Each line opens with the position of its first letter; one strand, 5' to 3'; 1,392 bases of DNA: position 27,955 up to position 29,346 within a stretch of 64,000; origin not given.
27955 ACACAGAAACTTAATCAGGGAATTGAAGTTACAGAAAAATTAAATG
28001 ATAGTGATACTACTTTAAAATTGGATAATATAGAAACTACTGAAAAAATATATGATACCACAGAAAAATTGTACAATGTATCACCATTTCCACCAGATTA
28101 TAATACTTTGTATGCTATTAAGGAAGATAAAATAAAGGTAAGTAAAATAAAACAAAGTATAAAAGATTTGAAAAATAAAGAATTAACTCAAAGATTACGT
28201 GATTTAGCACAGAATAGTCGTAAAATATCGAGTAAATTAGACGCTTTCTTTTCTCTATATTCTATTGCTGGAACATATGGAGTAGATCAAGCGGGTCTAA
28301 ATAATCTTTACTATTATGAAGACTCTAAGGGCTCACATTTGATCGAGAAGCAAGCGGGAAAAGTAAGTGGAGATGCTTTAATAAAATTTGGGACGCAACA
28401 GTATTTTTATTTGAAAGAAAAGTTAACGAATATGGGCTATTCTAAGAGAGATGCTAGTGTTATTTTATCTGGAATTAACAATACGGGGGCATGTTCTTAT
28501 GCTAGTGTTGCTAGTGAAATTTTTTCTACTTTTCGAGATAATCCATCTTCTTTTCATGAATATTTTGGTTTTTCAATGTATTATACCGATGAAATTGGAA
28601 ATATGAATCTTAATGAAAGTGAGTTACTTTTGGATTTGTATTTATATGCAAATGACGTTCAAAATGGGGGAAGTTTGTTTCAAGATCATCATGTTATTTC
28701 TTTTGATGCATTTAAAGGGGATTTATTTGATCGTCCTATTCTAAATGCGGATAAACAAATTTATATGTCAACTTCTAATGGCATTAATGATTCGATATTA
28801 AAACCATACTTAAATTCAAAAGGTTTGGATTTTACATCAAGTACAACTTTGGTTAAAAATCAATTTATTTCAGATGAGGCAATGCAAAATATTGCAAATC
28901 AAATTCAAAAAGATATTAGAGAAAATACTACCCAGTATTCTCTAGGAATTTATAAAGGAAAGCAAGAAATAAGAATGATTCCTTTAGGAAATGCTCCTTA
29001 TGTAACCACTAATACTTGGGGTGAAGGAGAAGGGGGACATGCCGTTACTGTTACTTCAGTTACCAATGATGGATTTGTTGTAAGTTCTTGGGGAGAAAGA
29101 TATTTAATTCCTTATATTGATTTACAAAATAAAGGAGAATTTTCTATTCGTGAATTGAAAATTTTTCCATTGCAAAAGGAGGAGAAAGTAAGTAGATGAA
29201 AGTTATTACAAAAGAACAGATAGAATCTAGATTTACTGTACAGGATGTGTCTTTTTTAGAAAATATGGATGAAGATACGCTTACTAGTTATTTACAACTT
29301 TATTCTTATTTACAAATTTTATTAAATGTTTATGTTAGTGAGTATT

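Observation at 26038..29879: T7SS-linked 1053-aa effector with C-terminal papain-like (C1-type) peptidase signature and overlapping candidate immunity gene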

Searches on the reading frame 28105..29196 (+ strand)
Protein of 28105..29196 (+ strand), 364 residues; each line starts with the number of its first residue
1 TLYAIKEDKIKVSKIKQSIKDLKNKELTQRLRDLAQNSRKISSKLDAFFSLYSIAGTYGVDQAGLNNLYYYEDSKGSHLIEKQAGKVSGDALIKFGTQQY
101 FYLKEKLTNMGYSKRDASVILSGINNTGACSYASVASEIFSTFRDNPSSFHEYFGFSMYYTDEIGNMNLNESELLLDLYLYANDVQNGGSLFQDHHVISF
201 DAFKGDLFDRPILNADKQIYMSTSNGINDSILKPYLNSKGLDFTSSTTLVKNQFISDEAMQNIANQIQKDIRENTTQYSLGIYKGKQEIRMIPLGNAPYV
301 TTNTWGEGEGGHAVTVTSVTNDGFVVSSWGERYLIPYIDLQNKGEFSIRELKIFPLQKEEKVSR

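Call 11: find_homologous_proteins(query=window:28105-29196:+, max_evalue=0.01)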
Query window:28105-29196:+ (364 aa): 1 proteins with E <= 0.01 among 1387 candidates.
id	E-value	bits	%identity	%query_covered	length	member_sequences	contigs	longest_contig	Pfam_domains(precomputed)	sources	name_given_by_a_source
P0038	8.1e-52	195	37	90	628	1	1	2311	-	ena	-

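Call 17: search_protein_representatives(protein=window:28105-29196:+)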
Query: 364 residues. Proteins with E-value up to 0.001 (for the whole library): 641; up to 1e-10: 344; up to 1e-30: 132. The best 150 are listed.
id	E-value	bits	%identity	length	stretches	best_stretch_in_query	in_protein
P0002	2.4e-235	796.6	99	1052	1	1-364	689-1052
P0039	3.3e-141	487.0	35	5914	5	97-349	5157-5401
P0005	7.0e-96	338.0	55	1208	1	36-360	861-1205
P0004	1.5e-87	310.6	51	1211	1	38-362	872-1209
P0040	7.9e-71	255.6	38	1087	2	5-347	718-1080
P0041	2.0e-66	241.1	47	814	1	42-349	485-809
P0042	1.4e-62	228.5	36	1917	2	54-345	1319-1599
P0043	2.4e-58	214.6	46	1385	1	67-351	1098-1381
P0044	1.3e-57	212.1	44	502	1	44-348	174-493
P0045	1.4e-57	212.1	43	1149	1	19-350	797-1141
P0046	1.6e-57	211.9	44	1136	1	45-348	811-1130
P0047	6.7e-57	209.8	46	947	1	40-349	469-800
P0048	1.3e-56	208.9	42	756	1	43-354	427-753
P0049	4.1e-56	207.2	47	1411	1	45-348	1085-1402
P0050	4.2e-55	203.9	43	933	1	45-352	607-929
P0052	1.1e-54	202.5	44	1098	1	27-348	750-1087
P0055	8.6e-54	199.6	43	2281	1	92-355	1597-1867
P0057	3.7e-53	197.5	44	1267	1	43-353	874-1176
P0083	7.6e-46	173.5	42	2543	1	95-350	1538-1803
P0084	1.6e-45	172.4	39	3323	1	54-358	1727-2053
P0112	2.2e-40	155.5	37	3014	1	34-350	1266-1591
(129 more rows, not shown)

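Call 23: find_homologous_proteins(query=A2, max_evalue=0.001)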
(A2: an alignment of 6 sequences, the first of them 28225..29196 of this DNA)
Query A2 (6 sequences) (324 aa, profile of the alignment): 6 proteins with E <= 0.001 among 4791 candidates.
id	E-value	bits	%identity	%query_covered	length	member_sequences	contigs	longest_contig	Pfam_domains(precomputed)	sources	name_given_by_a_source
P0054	7.3e-99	349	41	94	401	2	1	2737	-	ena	-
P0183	1.1e-92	329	36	95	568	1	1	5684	-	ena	-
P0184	6.8e-81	290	36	93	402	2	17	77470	-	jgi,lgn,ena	-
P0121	1.2e-78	283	35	91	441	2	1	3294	-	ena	-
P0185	5.2e-78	281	34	96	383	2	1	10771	-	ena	-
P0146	2.0e-59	220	36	88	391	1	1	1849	-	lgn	-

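Call 29: search_protein_families(library=pfam, proteins=[P0040, P0041, P0043, P0045, P0046, P0047, P0052, P0057, P0048], max_evalue=0.001)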
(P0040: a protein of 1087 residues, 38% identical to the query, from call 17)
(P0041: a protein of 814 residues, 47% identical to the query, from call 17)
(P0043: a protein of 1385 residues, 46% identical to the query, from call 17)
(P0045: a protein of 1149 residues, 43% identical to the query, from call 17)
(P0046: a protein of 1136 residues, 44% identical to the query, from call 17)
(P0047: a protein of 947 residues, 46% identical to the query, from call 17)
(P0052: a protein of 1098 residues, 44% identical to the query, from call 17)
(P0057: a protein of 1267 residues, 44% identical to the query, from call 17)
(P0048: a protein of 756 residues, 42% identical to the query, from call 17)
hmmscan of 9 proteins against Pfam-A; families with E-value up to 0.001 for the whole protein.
P0040 (1087 aa): 0 families

P0041 (814 aa): 0 families

P0043 (1385 aa): 0 families

P0045 (1149 aa): 0 families

P0046 (1136 aa): 0 families

P0047 (947 aa): 0 families

P0052 (1098 aa): 0 families

P0057 (1267 aa): 1 family
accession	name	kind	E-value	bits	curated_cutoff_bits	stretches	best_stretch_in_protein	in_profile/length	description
PF04760.21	IF2_N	-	2.6e-05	24.3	25.3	1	1-39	4-42/53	Translation initiation factor IF-2, N-terminal region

P0048 (756 aa): 0 families

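Call 32: predict_structure(alignment_id=A3)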
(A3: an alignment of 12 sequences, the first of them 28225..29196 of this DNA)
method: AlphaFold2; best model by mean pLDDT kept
length: 324 residues; sequences in the alignment: 12
mean_pLDDT: 87.8   pTM: 0.89
mean pLDDT of the five models: 87.8, 87.6, 85.5, 84.8, 74.0
residues with pLDDT >= 90: 183; 70-90: 121; 50-70: 15; < 50: 5
segments of 3 or more residues with pLDDT < 50: 320-324
pLDDT, mean of each block of 10 residues (from residue 1): 80 80 88 83 72 87 96 93 82 94 94 96 89 96 96 95 79 88 86 96 93 89 93 87 86 89 70 92 93 94 90 80 45
secondary structure, 60 per line:
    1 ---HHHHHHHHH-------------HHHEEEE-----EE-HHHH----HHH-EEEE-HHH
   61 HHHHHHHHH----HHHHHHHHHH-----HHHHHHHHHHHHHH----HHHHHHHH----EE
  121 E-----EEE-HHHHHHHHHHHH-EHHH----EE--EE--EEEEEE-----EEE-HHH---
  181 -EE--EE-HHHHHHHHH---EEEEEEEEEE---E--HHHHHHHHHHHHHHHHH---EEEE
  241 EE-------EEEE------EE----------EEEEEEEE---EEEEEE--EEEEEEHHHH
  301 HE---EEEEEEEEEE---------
elements in order: H4-12 E29-32 H41-44 E53-56 H58-69 H74-83 H89-102 H107-114 E119-121 E127-129 H131-142 E160-165 E171-173 H189-197 E201-210 H217-233 E237-242 E250-253 E272-279 E283-288 E291-296 H297-301 E306-315

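Call 35: fold_search(model_id=the predicted structure, library=pdb)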
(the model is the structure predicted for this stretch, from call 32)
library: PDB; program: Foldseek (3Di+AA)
matches with E <= 10: 1146; with E <= 0.001: 0
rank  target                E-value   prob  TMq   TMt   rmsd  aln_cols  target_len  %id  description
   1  9fpa_C                2.9e-03  0.82  0.27  0.36  16.8       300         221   12  DUBS Parachlamydia sp. PcJOS orthorhombic crystal form (released 2025-04-23)
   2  9fn4_A                3.2e-03  0.80  0.27  0.35  17.1       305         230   13  DUBS Parachlamydia sp. PcJOS (released 2025-04-23)
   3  9qvq_B                6.1e-03  0.89  0.24  0.26   6.7       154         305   12  Crystal structure of the CtaG_H128A variant from Ruminiclostridium cellulolyticum in complex with PHBA (P2(1)-medium) (released 2025-10-01)
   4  9azl_A                6.9e-03  0.77  0.17  0.09  10.9       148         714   11  Cryo-EM structure of the ABC transporter PCAT1 bound with MgADP class1 (released 2024-10-30)
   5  9i0y_0                6.9e-03  0.41  0.15  0.30   8.7       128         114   14  Recombinant Ena2A fibers (released 2025-03-12)
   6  7n87_MODEL_1_A        8.9e-03  0.82  0.19  0.35   8.5       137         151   14  Solution NMR structure of peptidase domain from Clostridium thermocellum PCAT1 (released 2021-12-29)
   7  4yrd_B                1.4e-02  0.30  0.13  0.12  13.1       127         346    9  Crystal structure of CapF with inhibitor 3-isopropenyl-tropolone (released 2015-10-21)
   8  1xv2_C                1.6e-02  0.38  0.17  0.22   8.6       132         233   17  Crystal Structure of a Protein of Unknown Function Similar to Alpha-acetolactate Decarboxylase from Staphylococcus aur (released 2004-12-14)
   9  8gs1_D                1.9e-02  0.60  0.18  0.18   8.2       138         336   12  Crystal structure of AziU2-U3 complex from Streptomyces sahachiroi NRRL2485 (released 2023-09-06)
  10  6v9z_A                1.9e-02  0.44  0.16  0.08  10.8       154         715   12  Cryo-EM structure of PCAT1 bound to its CtA peptide substrate (released 2020-01-22)
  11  6jja                  2.1e-02  0.10  0.10  0.17  16.7       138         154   11  Cryo-EM structure of giant freshwater prawn Macrobrachium rosenbergii extra small virus (XSV) VLP (released 2019-07-17)
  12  7t55_A                2.3e-02  0.51  0.17  0.09   9.6       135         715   10  Cryo-EM structure of PCAT1 in the inward-facing wide conformation under ATP turnover condition (released 2022-02-02)
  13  2zkl                  2.4e-02  0.28  0.13  0.12   9.9       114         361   11  Crystal Structure of capsular polysaccharide assembling protein CapF from staphylococcus aureus (released 2009-03-31)
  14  4yrd_A                2.4e-02  0.23  0.13  0.13  13.1       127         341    9  Crystal structure of CapF with inhibitor 3-isopropenyl-tropolone (released 2015-10-21)
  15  7wuw_C                2.6e-02  0.54  0.18  0.18   8.1       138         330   12  Crystal structure of AziU3/U2 from Streptomyces sahachiroi (released 2022-09-07)
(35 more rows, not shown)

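Call 39: search_solved_structures(query=A3, max_evalue=10, show_alignments=3)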
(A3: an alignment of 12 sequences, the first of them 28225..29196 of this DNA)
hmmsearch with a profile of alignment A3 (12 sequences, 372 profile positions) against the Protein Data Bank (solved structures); distinct sequences matched with E-value up to 10: 0.

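Call 41: fold_search(model_id=the predicted structure, library=viral)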
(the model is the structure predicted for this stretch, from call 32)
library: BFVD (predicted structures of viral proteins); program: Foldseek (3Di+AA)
matches with E <= 10: 1353; with E <= 0.001: 5
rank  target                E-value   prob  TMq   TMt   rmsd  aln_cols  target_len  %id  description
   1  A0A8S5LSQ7            6.2e-05  0.99  0.27  0.26  11.3       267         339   14  Papain-like cysteine protease AvrRpt2 [Siphoviridae sp. ctMAv2]
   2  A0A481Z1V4            2.8e-04  0.99  0.20  0.32   8.2       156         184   15  Uncharacterized protein [Mimivirus LCMiAC02]
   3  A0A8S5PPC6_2          7.6e-04  0.99  0.22  0.06  10.3       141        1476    9  Morphogenesis protein 1 wall, phi29, hydrolase, infection [Myoviridae sp. ctwwN25]
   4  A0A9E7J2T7            9.2e-04  0.95  0.20  0.11   9.6       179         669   13  (no name in the UniProt tables at hand)
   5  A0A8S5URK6            9.8e-04  0.98  0.28  0.34   7.6       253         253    8  Peptidase [Siphoviridae sp. cthae16]
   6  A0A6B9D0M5            1.6e-03  0.47  0.12  0.09  14.3       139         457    9  Coat protein minor [Potato yellow vein virus]
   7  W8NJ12                2.0e-03  0.35  0.13  0.08  13.1       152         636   12  Polyprotein (Fragment) [limnipivirus C1]
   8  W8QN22                2.1e-03  0.44  0.13  0.19  11.6       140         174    8  Uncharacterized protein [Chloriridovirus anopheles1]
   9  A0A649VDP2            2.7e-03  0.93  0.28  0.19  11.1       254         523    9  Lysin A [Mycobacterium phage Indlulamithi]
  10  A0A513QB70            2.7e-03  0.63  0.16  0.19  12.8       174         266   11  VP4 (Fragment) [Porcine rotavirus H]
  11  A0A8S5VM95            3.9e-03  0.91  0.18  0.42   6.9       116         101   10  Uncharacterized protein [Ackermannviridae sp.]
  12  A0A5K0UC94            4.1e-03  0.60  0.19  0.13   8.6       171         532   15  Class I SAM-dependent methyltransferase [Yasminevirus sp. GU-2018]
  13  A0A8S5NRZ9            4.4e-03  0.77  0.19  0.24   7.8       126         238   12  Papain fold toxin 1, glutamine deamidase [Siphoviridae sp. ctSWe10]
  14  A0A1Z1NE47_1          4.4e-03  0.44  0.22  0.07  11.8       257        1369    9  Large tegument protein [Common bottlenose dolphin gammaherpesvirus 1 strain Sarasota]
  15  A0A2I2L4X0            5.0e-03  0.57  0.16  0.31   9.0       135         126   11  Uncharacterized protein [Orpheovirus IHUMI-LCC2]
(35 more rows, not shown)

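Call 44: search_protein_families(library=pfam, alignment_id=A4, max_evalue=1)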
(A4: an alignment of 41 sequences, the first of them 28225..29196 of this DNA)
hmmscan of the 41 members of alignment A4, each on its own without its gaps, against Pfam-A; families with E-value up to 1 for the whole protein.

A. member 1, window:28225-29196:+ (324 aa): 0 families

B. families by the number of members that match (of 41 scanned): 49 families (the first 25 are shown)
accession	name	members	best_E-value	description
PF13529.12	Peptidase_C39_2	2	0.021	Peptidase_C39 like family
PF01580.24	FtsK_SpoIIIE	1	4.6e-05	FtsK/SpoIIIE family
PF18075.7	FtsX_ECD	1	0.00056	FtsX extracellular domain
PF06135.17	IreB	1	0.0096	IreB regulatory phosphoprotein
PF03938.19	OmpH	1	0.014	Outer membrane protein (OmpH-like)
PF08309.17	LVIVD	1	0.021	LVIVD repeat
PF16785.10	SMBP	1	0.022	Small metal-binding protein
PF13833.12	EF-hand_8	1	0.027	EF-hand domain pair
PF16888.10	YwqH-like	1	0.027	YwqH-like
PF14300.12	DMP19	1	0.033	DMP19-like protein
PF08651.15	DASH_Duo1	1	0.034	DASH complex subunit Duo1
PF07106.19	TBPIP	1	0.034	TBPIP/Hop2 winged helix domain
PF18175.6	HU-CCDC81_bac_2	1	0.035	CCDC81-like prokaryotic HU domain 2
PF10284.14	Luciferase_3H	1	0.037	Luciferase helical bundle domain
PF14674.12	FANCI_S1-cap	1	0.042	FANCI solenoid 1 cap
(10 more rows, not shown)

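Call 82: find_encoding_contigs(protein=P0184, flank=8000, max_places=3)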
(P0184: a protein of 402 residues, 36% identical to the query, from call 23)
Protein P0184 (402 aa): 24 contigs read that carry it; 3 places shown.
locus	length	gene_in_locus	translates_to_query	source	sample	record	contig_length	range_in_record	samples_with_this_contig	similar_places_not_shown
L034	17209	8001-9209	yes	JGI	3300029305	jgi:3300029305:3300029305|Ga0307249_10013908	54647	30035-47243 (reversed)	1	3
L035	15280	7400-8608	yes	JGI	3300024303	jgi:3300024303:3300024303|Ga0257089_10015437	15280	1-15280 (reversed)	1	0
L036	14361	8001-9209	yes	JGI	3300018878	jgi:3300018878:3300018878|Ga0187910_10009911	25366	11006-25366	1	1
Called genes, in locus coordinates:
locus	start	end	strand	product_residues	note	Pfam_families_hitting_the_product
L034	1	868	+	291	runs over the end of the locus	-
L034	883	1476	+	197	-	-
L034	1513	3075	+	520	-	-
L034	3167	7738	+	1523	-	PF01580:FtsK_SpoIIIE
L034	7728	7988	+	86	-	-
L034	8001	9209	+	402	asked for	-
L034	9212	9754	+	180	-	-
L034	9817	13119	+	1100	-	-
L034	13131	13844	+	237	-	-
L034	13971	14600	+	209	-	-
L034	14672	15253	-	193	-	-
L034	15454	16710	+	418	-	-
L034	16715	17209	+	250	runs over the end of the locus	PF00106:adh_short, PF13561:adh_short_C2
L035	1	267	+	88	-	?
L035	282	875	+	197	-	-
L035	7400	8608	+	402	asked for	-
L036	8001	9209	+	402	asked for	-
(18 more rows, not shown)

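Call 83: find_encoding_contigs(protein=P0185, flank=8000, max_places=2)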
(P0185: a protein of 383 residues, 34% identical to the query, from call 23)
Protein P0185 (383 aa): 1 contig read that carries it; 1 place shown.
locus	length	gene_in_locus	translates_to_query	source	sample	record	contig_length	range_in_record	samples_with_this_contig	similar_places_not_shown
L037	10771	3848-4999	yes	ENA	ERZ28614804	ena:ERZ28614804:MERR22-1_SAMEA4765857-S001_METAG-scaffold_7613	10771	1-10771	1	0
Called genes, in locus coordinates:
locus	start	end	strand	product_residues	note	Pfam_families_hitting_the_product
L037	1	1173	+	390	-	?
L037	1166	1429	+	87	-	-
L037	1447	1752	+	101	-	PF13780:DUF4176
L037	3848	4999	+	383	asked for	-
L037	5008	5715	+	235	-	-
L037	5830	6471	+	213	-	-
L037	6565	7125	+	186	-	-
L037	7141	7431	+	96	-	-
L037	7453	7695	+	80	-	-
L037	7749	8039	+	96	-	PF07873:YabP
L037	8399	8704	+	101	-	PF04977:DivIC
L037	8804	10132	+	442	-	PF01171:ATP_bind_3, PF11734:TilS_C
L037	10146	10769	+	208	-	?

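Call 97: search_protein_families(library=pfam, proteins=[L037:5830-6468:+, L037:6565-7122:+, L037:7141-7428:+, L037:1157-1426:+, L034:9212-9751:+], max_evalue=1)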
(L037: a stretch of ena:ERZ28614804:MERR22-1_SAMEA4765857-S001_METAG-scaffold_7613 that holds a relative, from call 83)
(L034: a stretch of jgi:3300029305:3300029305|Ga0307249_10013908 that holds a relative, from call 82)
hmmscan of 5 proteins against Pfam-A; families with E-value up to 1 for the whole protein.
L037:5830-6468:+ (213 aa): 7 families
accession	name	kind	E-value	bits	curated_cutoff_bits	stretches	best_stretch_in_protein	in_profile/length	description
PF00700.27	Flagellin_C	-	0.00028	21.6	23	1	112-153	39-80/86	Bacterial flagellin C-terminal helical region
PF07464.16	ApoLp-III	-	0.0062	17.1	36.3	0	171-208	108-145/146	Apolipophorin-III precursor (apoLp-III)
PF12296.13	HsbA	-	0.024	15.5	33.5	1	129-186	3-87/121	Hydrophobic surface binding protein A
PF04043.20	PMEI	-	0.11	13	29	1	124-193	45-117/156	Plant invertase/pectin methylesterase inhibitor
PF20072.4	DUF6468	-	0.13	12.9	26.9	0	125-153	45-73/76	Domain of unknown function (DUF6468)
PF06103.16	DUF948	-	0.16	12.6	37.2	0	164-208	25-69/89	Bacterial protein of unknown function (DUF948)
PF23735.1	KIF9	-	0.23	12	31.9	0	162-203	33-74/140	Kinesin-like protein KIF9 domain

L037:6565-7122:+ (186 aa): 0 families

L037:7141-7428:+ (96 aa): 3 families
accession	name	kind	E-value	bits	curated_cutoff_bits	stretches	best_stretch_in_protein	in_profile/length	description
PF01364.23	Peptidase_C25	-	0.041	13.6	23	1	4-91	132-221/374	Peptidase family C25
PF09580.15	Spore_YhcN_YlaJ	-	0.043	14.3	26.3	1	18-52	95-129/158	Sporulation lipoprotein YhcN/YlaJ (Spore_YhcN_YlaJ)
PF22122.2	InlK_D2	-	0.055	14.2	26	1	37-76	36-75/112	Internalin K domain D2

L037:1157-1426:+ (90 aa): 1 family
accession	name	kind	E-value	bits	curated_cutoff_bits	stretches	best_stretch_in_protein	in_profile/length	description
PF23326.1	UBL_UBAC1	-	0.17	12.2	27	1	5-87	9-97/109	UBAC1 UBL-like domain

L034:9212-9751:+ (180 aa): 1 family
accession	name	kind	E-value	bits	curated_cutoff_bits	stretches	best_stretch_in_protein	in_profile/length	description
PF05498.16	RALF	-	0.099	14.1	22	1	99-121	12-32/65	Rapid ALkalinization Factor (RALF)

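Call 100: find_related_loci(query=A2, collection=viral_contigs, flank=6000)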
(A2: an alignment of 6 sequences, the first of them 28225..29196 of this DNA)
Query A2 (324 aa) in viral_contigs; peptide patterns used: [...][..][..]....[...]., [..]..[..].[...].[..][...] (x = any residue, [..] = any of these).
93 stretches matched a pattern, but none encodes a relative of the query by tblastn (E <= 1e-3).

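Call 111: search_dna_similar(query=window:28225-29196:+, collection=plasmids, mode=protein, max_rows=15, max_evalue=0.001)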
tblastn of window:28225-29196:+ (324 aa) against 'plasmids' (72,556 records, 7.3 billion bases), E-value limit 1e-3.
No match.

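Call 113: search_dna_similar(query=window:28225-29196:+, collection=phages, mode=protein, max_rows=10, max_evalue=0.01)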
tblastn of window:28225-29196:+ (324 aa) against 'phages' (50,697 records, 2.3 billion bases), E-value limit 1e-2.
No match.
